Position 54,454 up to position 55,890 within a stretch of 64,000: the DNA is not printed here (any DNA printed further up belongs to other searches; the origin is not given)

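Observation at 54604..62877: Etf genes embedded in an HdrA-MvhD-Flx-type cluster with an HdrD-like CCG protein: candidate soluble flavin-based electron-bifurcating/confurcating complex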

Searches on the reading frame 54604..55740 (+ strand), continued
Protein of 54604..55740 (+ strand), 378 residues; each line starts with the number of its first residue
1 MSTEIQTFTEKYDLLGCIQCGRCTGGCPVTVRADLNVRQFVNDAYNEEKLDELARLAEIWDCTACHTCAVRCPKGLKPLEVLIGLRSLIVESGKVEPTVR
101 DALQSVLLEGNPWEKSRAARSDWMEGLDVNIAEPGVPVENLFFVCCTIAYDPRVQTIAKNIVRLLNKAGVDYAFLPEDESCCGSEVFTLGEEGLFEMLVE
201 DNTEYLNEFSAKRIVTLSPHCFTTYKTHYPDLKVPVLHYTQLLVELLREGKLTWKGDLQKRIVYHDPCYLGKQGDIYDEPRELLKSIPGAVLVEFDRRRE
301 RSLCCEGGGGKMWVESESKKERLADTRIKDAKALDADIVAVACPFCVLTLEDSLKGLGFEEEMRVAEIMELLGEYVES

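Call 35: search_solved_structures(query=window:54604-55740:+, max_evalue=10, show_alignments=2)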
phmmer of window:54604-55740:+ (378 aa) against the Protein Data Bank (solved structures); distinct sequences matched with E-value up to 10: 84 (the best 60 are shown).
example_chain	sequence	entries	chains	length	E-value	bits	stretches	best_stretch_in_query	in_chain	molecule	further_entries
9ojn_A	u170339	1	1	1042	2.2e-51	178.2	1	59-371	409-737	Iron-sulfur-binding reductase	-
5odc_C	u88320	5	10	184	5.9e-14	55.1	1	14-108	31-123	Heterodisulfide reductase, subunit C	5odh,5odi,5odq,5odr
9sfi_E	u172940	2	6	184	1.2e-13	54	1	10-97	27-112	H(2)/formate:CoB-CoM heterodisulfide,ferredoxin reductase subunit C2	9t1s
7bkb_C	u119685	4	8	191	8.6e-13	51.2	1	16-107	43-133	CoB--CoM heterodisulfide reductase subunit C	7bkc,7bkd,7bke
8rvv_C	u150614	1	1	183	1.5e-12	50.4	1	14-100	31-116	H(2):CoB-CoM heterodisulfide,ferredoxin reductase subunit C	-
8rvu_c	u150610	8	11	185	1.6e-12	50.4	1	14-100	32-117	H(2):CoB-CoM heterodisulfide,ferredoxin reductase subunit C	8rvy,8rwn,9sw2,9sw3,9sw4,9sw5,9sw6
6lum_B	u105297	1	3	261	0.00025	23.4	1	11-82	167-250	Succinate dehydrogenase subunit B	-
1kf6_B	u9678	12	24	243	0.0021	20.3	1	10-81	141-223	FUMARATE REDUCTASE IRON-SULFUR PROTEIN | Fumarate reductase iron-sulfur subunit | Fumarate reductase (Anaerobic), Fe-S subunit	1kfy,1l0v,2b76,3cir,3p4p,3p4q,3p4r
2wp9_B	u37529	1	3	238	0.0023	20.2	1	11-91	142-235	SUCCINATE DEHYDROGENASE IRON-SULFUR SUBUNIT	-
8rvu_b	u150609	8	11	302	0.0028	19.9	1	257-353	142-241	H(2):CoB-CoM heterodisulfide,ferredoxin reductase subunit B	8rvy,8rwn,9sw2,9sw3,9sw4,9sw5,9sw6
8rvv_B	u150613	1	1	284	0.0028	19.9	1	257-353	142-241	H(2):CoB-CoM heterodisulfide,ferredoxin reductase subunit B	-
9sfi_C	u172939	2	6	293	0.0043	19.3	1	289-373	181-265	H(2)/formate:CoB-CoM heterodisulfide,ferredoxin reductase subunit B2 | Heterodisulfide reductase subunit B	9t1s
8rja_E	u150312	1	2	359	0.0069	18.6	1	9-74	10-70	Coenzyme F420 hydrogenase/dehydrogenase, beta subunit C terminus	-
9eri_C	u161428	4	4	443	0.014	17.6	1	16-76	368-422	Na(+)-translocating ferredoxin:NAD(+) oxidoreductase complex subunit C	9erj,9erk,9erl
1nek_B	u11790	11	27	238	0.018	17.2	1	14-91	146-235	Succinate dehydrogenase iron-sulfur protein | SUCCINATE DEHYDROGENASE IRON-SULFUR SUBUNIT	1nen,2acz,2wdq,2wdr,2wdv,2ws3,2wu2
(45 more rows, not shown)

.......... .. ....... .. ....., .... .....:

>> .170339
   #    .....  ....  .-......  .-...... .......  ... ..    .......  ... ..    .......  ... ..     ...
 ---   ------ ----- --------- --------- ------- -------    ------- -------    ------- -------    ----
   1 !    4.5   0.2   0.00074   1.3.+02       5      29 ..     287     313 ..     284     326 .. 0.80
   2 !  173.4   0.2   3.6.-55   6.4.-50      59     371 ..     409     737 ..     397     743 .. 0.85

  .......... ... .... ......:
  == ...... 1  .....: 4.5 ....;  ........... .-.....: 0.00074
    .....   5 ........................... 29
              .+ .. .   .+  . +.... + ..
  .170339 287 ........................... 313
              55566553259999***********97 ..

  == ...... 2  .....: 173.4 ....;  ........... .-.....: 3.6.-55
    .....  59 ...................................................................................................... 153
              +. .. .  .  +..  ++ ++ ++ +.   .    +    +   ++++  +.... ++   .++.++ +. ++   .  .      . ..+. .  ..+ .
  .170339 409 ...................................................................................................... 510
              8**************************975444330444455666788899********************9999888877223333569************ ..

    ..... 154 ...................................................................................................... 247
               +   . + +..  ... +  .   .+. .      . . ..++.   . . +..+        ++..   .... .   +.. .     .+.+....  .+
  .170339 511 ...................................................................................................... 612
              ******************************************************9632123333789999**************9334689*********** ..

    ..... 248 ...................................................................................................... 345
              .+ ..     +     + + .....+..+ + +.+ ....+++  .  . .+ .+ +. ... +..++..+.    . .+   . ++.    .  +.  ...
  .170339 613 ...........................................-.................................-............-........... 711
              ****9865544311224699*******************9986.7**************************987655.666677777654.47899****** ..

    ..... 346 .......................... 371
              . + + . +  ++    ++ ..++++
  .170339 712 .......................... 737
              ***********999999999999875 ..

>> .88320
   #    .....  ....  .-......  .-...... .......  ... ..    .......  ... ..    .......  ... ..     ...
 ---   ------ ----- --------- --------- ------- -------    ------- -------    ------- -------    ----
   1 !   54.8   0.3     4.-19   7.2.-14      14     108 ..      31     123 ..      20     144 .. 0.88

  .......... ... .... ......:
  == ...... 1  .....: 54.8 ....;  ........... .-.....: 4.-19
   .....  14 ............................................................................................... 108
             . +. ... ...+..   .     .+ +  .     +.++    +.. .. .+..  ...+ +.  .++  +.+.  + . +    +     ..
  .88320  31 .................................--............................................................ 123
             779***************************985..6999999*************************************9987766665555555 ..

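Call 44: search_protein_families(library=pfam, proteins=[L072:8829-9998:+, L076:3794-4966:+, L074:5386-6528:+, L074:8246-10645:+, L074:13883-15736:+, L077:3397-4995:+, L077:9323-9862:+, L078:6445-7323:+, L065:1355-3163:+, L067:5932-6960:+], max_evalue=0.000001)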
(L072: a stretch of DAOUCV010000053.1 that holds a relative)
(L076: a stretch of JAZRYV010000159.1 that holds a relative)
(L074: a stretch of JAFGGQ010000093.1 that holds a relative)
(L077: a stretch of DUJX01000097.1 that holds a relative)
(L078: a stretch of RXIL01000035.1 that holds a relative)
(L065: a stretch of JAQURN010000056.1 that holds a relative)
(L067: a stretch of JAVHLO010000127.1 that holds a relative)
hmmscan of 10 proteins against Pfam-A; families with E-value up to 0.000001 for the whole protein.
L072:8829-9998:+ (389 aa): 4 families
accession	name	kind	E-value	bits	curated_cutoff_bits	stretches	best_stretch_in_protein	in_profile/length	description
PF00441.29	Acyl-CoA_dh_1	-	5.2e-50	169.9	22.4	1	235-385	1-150/150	Acyl-CoA dehydrogenase, C-terminal domain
PF02771.21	Acyl-CoA_dh_N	-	6.7e-32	110.7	22.9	1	6-118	1-113/113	Acyl-CoA dehydrogenase, N-terminal domain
PF08028.16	Acyl-CoA_dh_2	-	2.7e-20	73.4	22.7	1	252-364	3-124/134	Acyl-CoA dehydrogenase, C-terminal domain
PF02770.24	Acyl-CoA_dh_M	-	6e-20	71.7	33.3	1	125-223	3-97/97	Acyl-CoA dehydrogenase, middle domain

L076:3794-4966:+ (390 aa): 4 families
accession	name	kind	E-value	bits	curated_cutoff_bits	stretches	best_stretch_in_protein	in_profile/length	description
PF00441.29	Acyl-CoA_dh_1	-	1.2e-46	159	22.4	1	236-385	1-149/150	Acyl-CoA dehydrogenase, C-terminal domain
PF02771.21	Acyl-CoA_dh_N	-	2.5e-30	105.6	22.9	1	8-118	2-112/113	Acyl-CoA dehydrogenase, N-terminal domain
PF08028.16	Acyl-CoA_dh_2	-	1.2e-20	74.6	22.7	1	253-367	3-126/134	Acyl-CoA dehydrogenase, C-terminal domain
PF02770.24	Acyl-CoA_dh_M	-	5.2e-19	68.7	33.3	1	126-223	3-96/97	Acyl-CoA dehydrogenase, middle domain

L074:5386-6528:+ (380 aa): 4 families
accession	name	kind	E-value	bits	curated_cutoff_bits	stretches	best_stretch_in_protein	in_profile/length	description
PF00441.29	Acyl-CoA_dh_1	-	1e-50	172.2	22.4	1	230-379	2-150/150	Acyl-CoA dehydrogenase, C-terminal domain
PF02771.21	Acyl-CoA_dh_N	-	2.5e-41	141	22.9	1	6-118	1-113/113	Acyl-CoA dehydrogenase, N-terminal domain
PF02770.24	Acyl-CoA_dh_M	-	6.3e-28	97.2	33.3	1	122-217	1-97/97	Acyl-CoA dehydrogenase, middle domain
PF08028.16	Acyl-CoA_dh_2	-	3.7e-26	92.4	22.7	1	246-366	3-132/134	Acyl-CoA dehydrogenase, C-terminal domain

L074:8246-10645:+ (799 aa): 2 families
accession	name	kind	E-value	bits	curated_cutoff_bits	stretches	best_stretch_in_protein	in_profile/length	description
PF03415.19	Peptidase_C11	-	1e-48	167.2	25.8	2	178-412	108-357/359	Clostripain family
PF13860.13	FlgD_ig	-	3.7e-09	36.9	27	1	722-789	11-78/79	FlgD Ig-like domain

L074:13883-15736:+ (617 aa): 9 families
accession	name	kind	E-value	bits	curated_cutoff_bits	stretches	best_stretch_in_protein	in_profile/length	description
PF01512.22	Complex1_51K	-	2e-42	145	31.2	1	180-350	2-149/150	Nuo51 FMN-binding domain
PF10589.14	NADH_4Fe-4S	-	2.6e-29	101.4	23.5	1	461-545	1-85/85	NADH-ubiquinone oxidoreductase-F iron-sulfur binding region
PF00037.32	Fer4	-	9.6e-11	41.5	21.1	0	563-585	2-24/24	4Fe-4S binding domain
PF12837.12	Fer4_6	-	4.8e-08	33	25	0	562-584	2-24/24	4Fe-4S binding domain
PF10531.15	SLBB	-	8.8e-08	32.3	27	1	374-421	2-52/55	SLBB domain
PF01257.25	2Fe-2S_thioredx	-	1.1e-07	32.2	24.8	1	22-101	62-143/145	Thioredoxin-like [2Fe-2S] ferredoxin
PF14697.11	Fer4_21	-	1.9e-07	31.6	35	1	563-610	2-52/59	4Fe-4S dicluster domain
PF12838.12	Fer4_7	-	5.7e-07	30.3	27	0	568-613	1-52/52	4Fe-4S dicluster domain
PF12797.12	Fer4_2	-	7.4e-07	29.2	24.5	0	592-610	3-21/22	4Fe-4S binding domain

L077:3397-4995:+ (532 aa): 1 family
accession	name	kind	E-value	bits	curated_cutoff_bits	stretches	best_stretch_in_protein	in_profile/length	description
PF01293.25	PEPCK_ATP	-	3.3e-45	155.1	26.5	1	80-481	73-463/465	Phosphoenolpyruvate carboxykinase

L077:9323-9862:+ (179 aa): 4 families
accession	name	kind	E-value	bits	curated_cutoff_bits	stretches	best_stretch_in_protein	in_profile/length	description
PF13187.11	Fer4_9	-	9.3e-11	42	27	1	25-81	2-50/52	4Fe-4S dicluster domain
PF13183.11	Fer4_8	-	1.8e-10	41.6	27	1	24-82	4-68/68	4Fe-4S dicluster domain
PF13237.11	Fer4_10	-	3.4e-08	33.7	25.5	1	24-79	8-53/53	4Fe-4S dicluster domain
PF13534.11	Fer4_17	-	9e-08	33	22.2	1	25-82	2-60/61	4Fe-4S dicluster domain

L078:6445-7323:+ (292 aa): 1 family
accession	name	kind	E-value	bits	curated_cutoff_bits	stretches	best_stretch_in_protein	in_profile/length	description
PF02754.22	CCG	-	2.4e-34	117.7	20.6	2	149-240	2-85/85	Cysteine-rich domain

L065:1355-3163:+ (602 aa): 4 families
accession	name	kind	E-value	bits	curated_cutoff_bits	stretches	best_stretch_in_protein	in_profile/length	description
PF03793.24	PASTA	-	1.6e-60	201.4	23.2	4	402-465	1-64/64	PASTA domain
PF00069.31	Pkinase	-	3e-53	181.3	31.7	1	10-257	1-253/263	Protein kinase domain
PF07714.23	PK_Tyr_Ser-Thr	-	8.8e-38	130.5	23.1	1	13-256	4-249/258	Protein tyrosine and serine/threonine kinase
PF03109.22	ABC1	-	1.8e-11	44.1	22.9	1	52-161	117-220/244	ABC1 atypical kinase-like domain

L067:5932-6960:+ (342 aa): 1 family
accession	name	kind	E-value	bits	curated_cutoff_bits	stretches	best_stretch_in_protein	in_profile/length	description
PF04893.22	Yip1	-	1.1e-10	42.1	28.6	1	150-328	2-171/173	Yip1 domain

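Call 73: find_related_loci(query=A2, collection=metagenome_contigs, flank=10000)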
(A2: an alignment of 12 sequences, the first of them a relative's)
Query A2 (375 aa) in metagenome_contigs; peptide patterns used: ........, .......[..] (x = any residue, [..] = any of these).
600 stretches matched a pattern (row limit reached: there are more); 513 encode a relative of the query (tblastn E <= 1e-3); the best 80 are kept; 80 distinct loci.
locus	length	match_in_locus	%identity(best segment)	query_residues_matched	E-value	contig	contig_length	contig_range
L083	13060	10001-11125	100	1-375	0e+0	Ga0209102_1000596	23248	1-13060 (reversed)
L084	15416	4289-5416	74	1-375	0e+0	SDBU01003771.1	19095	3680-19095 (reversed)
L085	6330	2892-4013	67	3-375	2e-180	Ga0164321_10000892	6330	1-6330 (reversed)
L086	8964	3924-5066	63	1-375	8e-168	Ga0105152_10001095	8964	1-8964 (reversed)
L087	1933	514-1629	63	5-375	0e+0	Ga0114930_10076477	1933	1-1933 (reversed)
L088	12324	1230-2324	64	11-375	4e-166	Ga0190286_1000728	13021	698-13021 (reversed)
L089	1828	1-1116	63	10-375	2e-179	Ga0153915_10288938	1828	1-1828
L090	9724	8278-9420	62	1-375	4e-165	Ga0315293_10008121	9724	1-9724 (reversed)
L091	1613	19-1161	60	1-375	2e-179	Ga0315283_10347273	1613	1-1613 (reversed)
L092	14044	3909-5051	61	1-375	4e-164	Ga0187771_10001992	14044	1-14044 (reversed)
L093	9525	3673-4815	61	1-375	8e-164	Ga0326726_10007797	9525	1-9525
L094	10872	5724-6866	61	1-375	1e-163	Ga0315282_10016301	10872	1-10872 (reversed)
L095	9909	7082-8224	61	1-375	3e-163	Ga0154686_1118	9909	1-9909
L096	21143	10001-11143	61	1-375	1e-162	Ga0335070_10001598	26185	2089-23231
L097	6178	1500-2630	60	5-375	1e-163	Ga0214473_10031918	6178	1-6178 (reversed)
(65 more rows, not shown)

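Call 77: predict_structure(alignment_id=A1)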
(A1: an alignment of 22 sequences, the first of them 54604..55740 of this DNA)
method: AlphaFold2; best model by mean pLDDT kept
length: 378 residues; sequences in the alignment: 22
mean_pLDDT: 69.1   pTM: 0.69
mean pLDDT of the five models: 69.1, 69.0, 66.3, 66.1, 65.6
residues with pLDDT >= 90: 124; 70-90: 89; 50-70: 28; < 50: 137
segments of 3 or more residues with pLDDT < 50: 1-119, 301-303, 305-319
pLDDT, mean of each block of 10 residues (from residue 1): 38 41 38 42 44 43 36 43 44 39 36 38 82 94 78 82 94 80 67 79 92 91 91 96 96 91 85 86 95 79 42 38 80 96 78 83 93 80
secondary structure, 60 per line:
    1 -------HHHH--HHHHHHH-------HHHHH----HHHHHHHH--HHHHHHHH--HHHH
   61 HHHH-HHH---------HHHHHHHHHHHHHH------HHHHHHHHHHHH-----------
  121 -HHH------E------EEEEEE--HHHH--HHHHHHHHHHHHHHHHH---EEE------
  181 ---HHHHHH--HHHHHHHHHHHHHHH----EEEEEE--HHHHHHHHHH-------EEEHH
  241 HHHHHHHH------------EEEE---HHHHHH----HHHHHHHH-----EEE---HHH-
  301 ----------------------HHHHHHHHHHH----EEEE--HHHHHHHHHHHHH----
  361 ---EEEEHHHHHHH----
elements in order: H8-11 H14-20 H28-32 H37-44 H47-54 H57-64 H78-91 H98-109 E138-143 H146-149 H152-168 E172-174 H184-189 H192-206 E211-216 H219-228 E236-238 H239-248 E261-264 H268-273 H278-285 E291-293 H323-333 E338-341 H344-356 E364-367 H368-374
